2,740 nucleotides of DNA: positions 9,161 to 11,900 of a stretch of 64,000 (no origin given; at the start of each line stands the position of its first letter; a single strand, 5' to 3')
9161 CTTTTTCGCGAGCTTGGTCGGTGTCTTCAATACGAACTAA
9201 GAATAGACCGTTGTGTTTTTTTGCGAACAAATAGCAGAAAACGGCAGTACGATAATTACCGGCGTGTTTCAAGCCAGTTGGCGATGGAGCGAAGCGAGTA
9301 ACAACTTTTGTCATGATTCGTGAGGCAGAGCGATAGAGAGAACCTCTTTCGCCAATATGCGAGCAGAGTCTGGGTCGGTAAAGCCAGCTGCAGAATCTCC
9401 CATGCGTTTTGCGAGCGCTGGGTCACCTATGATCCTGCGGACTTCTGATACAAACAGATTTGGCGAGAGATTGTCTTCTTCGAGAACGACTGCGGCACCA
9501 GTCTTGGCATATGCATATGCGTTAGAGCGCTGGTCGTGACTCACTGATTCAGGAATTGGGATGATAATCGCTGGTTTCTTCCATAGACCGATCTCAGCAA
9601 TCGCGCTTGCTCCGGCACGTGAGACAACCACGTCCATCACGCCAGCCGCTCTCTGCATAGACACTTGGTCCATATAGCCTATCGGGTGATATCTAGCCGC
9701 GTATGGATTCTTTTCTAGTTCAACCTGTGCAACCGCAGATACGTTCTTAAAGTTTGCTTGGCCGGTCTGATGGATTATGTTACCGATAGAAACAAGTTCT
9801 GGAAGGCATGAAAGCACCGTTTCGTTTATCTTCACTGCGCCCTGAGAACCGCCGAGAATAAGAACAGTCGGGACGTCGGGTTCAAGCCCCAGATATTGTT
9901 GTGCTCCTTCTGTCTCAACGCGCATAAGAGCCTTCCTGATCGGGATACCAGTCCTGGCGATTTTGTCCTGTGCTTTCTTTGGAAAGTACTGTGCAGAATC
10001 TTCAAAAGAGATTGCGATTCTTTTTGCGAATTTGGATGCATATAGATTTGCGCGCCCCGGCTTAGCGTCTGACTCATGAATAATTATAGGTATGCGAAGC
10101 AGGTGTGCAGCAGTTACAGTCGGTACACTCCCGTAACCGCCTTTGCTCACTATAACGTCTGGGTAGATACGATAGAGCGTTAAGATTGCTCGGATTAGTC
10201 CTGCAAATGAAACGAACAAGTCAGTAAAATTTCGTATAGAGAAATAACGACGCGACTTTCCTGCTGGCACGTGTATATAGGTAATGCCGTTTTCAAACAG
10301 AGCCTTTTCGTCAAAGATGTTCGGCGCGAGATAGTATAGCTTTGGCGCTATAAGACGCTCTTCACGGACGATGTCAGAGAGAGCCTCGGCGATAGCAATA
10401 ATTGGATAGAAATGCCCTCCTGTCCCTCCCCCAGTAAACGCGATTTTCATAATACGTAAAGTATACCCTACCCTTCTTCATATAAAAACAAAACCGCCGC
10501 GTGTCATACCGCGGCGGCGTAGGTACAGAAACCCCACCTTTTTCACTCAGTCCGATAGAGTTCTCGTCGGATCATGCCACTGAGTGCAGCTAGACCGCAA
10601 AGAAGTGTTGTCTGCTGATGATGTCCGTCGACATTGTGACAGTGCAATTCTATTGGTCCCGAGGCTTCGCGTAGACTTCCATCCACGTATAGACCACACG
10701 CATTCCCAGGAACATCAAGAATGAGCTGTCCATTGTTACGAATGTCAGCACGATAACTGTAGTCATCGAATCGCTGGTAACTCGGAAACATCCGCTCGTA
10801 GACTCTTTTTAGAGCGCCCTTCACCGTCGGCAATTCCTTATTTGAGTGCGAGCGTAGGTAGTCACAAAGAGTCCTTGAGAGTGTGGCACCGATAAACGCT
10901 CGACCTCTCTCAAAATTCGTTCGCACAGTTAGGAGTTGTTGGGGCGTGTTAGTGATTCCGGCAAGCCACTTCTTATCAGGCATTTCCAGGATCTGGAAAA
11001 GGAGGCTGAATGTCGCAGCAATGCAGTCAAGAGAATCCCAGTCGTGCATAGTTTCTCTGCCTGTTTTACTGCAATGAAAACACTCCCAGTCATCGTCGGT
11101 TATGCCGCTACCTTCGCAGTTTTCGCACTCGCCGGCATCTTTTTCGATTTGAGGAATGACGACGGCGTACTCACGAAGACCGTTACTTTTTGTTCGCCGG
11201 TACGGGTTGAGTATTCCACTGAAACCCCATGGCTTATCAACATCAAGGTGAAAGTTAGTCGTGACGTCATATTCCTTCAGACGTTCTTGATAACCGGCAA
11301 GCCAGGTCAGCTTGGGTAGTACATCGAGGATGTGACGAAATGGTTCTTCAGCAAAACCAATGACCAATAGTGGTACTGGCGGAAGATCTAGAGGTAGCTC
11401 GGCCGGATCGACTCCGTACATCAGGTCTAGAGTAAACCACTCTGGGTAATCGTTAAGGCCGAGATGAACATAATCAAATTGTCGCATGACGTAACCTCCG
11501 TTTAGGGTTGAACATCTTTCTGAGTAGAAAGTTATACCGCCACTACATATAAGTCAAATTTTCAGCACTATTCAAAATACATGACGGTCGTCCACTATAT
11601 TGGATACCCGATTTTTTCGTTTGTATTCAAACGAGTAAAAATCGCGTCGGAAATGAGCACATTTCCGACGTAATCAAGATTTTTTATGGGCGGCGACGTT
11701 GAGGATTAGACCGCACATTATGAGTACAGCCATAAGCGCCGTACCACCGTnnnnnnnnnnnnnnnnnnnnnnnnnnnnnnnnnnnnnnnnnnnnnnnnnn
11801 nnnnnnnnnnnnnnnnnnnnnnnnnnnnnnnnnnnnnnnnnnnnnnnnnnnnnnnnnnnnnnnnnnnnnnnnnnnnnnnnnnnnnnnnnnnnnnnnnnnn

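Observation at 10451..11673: Cysteine-rich unknown gene inserted into the dcw cluster between ftsW and murG, with its own terminator-bounded transcription unit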

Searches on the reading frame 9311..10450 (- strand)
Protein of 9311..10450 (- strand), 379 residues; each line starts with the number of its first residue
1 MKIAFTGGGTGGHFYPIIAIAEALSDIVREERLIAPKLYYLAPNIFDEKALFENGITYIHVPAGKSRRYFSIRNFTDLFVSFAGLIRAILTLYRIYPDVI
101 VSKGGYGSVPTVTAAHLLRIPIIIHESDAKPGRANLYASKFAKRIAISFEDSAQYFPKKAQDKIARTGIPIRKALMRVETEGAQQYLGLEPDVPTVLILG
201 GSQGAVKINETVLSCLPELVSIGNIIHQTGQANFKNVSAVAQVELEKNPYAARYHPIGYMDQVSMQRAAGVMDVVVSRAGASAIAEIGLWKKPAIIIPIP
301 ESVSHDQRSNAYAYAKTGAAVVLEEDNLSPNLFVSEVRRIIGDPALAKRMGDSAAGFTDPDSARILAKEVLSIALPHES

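Call 3: search_protein_families(library=pfam, proteins=[window:9311-10450:-], max_evalue=1)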
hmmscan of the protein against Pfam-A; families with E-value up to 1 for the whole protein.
window:9311-10450:- (379 aa): 5 families
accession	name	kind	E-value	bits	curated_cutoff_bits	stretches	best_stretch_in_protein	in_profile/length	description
PF04101.22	Glyco_tran_28_C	-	2.8e-30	106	22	1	195-358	1-158/166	Glycosyltransferase family 28 C-terminal domain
PF03033.26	Glyco_transf_28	-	3.2e-28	99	26.2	1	3-147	1-139/139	Glycosyltransferase family 28 N-terminal domain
PF13579.12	Glyco_trans_4_4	-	0.0072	17.1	29.7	1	51-150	35-121/158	Glycosyl transferase 4-like domain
PF06722.18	EryCIII-like_C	-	0.015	15.7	31.7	1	304-348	76-120/145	Erythromycin biosynthesis protein CIII-like, C-terminal domain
PF08660.17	Alg14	-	0.094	13.1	27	1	75-123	72-120/171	Oligosaccharide biosynthesis protein Alg14 like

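Call 75: find_homologous_proteins(query=window:9311-10450:-, max_evalue=1e-60)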
Query window:9311-10450:- (379 aa): 7353 proteins with E <= 1e-60 among 8000 candidates; the best 120 are listed.
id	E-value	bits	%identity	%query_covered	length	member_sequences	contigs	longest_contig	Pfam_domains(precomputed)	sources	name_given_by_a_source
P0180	1.7e-244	828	100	100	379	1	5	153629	PF04101.23,PF03033.27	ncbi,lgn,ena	-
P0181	4.1e-215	732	87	100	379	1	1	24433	PF04101.23,PF03033.27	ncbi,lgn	-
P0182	6.9e-211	718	85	100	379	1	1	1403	PF04101.23,PF03033.27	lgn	-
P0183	1.1e-206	704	84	100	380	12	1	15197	PF04101.23,PF03033.27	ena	-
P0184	3.5e-203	693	81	100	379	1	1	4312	PF04101.23,PF03033.27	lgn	-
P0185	9.0e-194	662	78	100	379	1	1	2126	PF04101.23,PF03033.27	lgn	-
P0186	2.7e-192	657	77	100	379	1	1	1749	PF04101.23,PF03033.27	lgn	-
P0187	1.8e-191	654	76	100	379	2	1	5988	PF04101.23,PF03033.27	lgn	-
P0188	2.3e-191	654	75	100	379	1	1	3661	PF04101.23,PF03033.27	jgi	jgi:UDP-N-acetylglucosamine--N-acetylmuramyl-(pentapeptide) pyrophosphoryl-undecaprenol N-acetylgluc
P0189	3.1e-191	653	76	100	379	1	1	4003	PF04101.23,PF03033.27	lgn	-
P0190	3.9e-191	653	76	100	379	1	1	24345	PF04101.23,PF03033.27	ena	-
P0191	5.8e-191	652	77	100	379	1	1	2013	PF04101.23,PF03033.27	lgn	-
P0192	6.2e-191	652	76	100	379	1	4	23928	PF04101.23,PF03033.27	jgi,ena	-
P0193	1.1e-190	651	76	100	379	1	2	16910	PF04101.23,PF03033.27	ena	-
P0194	1.4e-190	651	75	100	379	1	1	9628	PF04101.23,PF03033.27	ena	-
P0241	5.8e-188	642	75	100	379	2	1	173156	PF04101.23,PF13579.13,PF03033.27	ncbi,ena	-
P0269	5.4e-187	639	75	100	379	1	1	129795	PF04101.23,PF03033.27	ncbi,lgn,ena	-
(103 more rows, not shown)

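Call 76: find_encoding_contigs(protein=P0181, flank=5000, max_places=1)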
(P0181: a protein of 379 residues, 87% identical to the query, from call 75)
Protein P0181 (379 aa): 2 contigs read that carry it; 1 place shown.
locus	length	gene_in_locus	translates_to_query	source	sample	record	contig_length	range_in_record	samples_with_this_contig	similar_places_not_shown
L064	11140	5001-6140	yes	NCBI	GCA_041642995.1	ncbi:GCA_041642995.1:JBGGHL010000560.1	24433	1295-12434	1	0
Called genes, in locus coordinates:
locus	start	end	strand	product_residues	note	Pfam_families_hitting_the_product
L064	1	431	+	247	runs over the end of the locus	PF02616:SMC_ScpA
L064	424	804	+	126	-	-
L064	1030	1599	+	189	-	PF04079:SMC_ScpB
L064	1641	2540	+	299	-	PF00768:Peptidase_S11, PF02113:Peptidase_S13 (weak), PF13354:Beta-lactamase2 (weak)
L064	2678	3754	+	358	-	PF00953:Glycos_transf_4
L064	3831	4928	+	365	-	PF01098:FTSW_RODA_SPOVE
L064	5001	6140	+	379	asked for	PF03033:Glyco_transf_28, PF04101:Glyco_tran_28_C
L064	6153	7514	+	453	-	PF00749:tRNA-synt_1c, PF19269:Anticodon_2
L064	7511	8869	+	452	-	PF01551:Peptidase_M23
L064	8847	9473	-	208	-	PF00730:HhH-GPD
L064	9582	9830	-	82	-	-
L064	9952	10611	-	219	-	PF18306:LDcluster4, PF03641:Lysine_decarbox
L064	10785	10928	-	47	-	-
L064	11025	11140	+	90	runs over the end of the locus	PF01016:Ribosomal_L27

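Call 77: find_encoding_contigs(protein=P0183, flank=5000, max_places=1)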
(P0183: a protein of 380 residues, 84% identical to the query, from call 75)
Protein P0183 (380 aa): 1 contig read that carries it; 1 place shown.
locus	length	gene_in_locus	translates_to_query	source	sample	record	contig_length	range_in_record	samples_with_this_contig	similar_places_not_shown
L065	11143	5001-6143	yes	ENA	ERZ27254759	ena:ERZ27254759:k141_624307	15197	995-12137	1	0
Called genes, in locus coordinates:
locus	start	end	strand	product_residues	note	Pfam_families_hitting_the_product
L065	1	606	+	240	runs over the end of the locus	PF02616:SMC_ScpA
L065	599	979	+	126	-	-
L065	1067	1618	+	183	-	PF04079:SMC_ScpB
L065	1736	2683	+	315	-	PF00768:Peptidase_S11, PF02113:Peptidase_S13 (faint), PF13354:Beta-lactamase2 (weak)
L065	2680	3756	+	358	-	PF00953:Glycos_transf_4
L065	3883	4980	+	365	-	PF01098:FTSW_RODA_SPOVE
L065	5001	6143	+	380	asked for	PF03033:Glyco_transf_28, PF04101:Glyco_tran_28_C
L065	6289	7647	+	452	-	PF00749:tRNA-synt_1c, PF19269:Anticodon_2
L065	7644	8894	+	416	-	PF01551:Peptidase_M23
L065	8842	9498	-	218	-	PF00730:HhH-GPD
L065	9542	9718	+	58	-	-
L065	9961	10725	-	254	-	PF18306:LDcluster4, PF03641:Lysine_decarbox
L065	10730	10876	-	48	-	-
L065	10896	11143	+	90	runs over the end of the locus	PF01016:Ribosomal_L27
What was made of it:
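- Presence is patchy among close relatives (calls 76, 77).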

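Call 78: find_encoding_contigs(protein=P0241, flank=5000, max_places=1)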
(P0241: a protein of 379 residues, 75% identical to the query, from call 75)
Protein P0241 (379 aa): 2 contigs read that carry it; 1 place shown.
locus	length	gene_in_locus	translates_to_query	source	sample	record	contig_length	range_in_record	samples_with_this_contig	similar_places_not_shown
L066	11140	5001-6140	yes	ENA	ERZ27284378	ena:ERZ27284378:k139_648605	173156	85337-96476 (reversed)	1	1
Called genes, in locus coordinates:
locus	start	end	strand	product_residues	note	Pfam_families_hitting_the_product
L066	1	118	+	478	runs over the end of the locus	PF02789:Peptidase_M17_N (weak), PF00883:Peptidase_M17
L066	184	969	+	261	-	PF02616:SMC_ScpA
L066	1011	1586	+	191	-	PF04079:SMC_ScpB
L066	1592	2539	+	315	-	PF00768:Peptidase_S11, PF13354:Beta-lactamase2 (weak)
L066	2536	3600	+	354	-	PF00953:Glycos_transf_4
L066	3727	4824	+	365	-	PF01098:FTSW_RODA_SPOVE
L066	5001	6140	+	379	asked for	PF03033:Glyco_transf_28, PF13579:Glyco_trans_4_4 (weak), PF04101:Glyco_tran_28_C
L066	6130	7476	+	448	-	PF00749:tRNA-synt_1c, PF19269:Anticodon_2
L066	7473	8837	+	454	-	PF01551:Peptidase_M23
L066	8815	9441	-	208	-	PF00730:HhH-GPD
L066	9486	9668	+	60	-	-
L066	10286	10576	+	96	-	-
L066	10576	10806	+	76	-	PF07927:HicA_toxin (weak)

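Call 79: find_encoding_contigs(protein=P0269, flank=5000, max_places=1)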
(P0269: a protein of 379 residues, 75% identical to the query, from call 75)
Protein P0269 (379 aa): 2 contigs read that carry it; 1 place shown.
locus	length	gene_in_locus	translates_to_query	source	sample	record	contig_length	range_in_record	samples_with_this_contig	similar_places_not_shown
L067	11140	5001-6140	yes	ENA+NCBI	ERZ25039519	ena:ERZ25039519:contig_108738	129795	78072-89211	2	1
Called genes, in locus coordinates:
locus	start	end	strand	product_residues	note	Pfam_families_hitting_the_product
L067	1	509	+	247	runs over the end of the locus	PF02616:SMC_ScpA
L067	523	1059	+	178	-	PF04079:SMC_ScpB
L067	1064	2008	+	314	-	PF00768:Peptidase_S11, PF02113:Peptidase_S13 (weak)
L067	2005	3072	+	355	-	PF00953:Glycos_transf_4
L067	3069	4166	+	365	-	PF01098:FTSW_RODA_SPOVE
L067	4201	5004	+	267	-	PF00768:Peptidase_S11, PF13354:Beta-lactamase2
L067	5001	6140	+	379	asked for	PF03033:Glyco_transf_28, PF04101:Glyco_tran_28_C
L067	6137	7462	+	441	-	PF00749:tRNA-synt_1c, PF19269:Anticodon_2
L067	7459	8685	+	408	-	PF13529:Peptidase_C39_2 (weak)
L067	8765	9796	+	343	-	PF00291:PALP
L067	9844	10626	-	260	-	PF05711:TylF, PF13578:Methyltransf_24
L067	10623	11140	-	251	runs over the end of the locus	PF01996:F420_ligase (weak)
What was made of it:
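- Genomes with X at dnaK-dnaJ or at recR have no X at ftsW-murG (calls 78, 79).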

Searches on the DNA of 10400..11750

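Call 85: search_rna_families(source=window, start=10400, end=11750, threshold=evalue, max_evalue=1)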
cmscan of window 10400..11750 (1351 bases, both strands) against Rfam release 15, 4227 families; matches with E-value up to 1: 0.
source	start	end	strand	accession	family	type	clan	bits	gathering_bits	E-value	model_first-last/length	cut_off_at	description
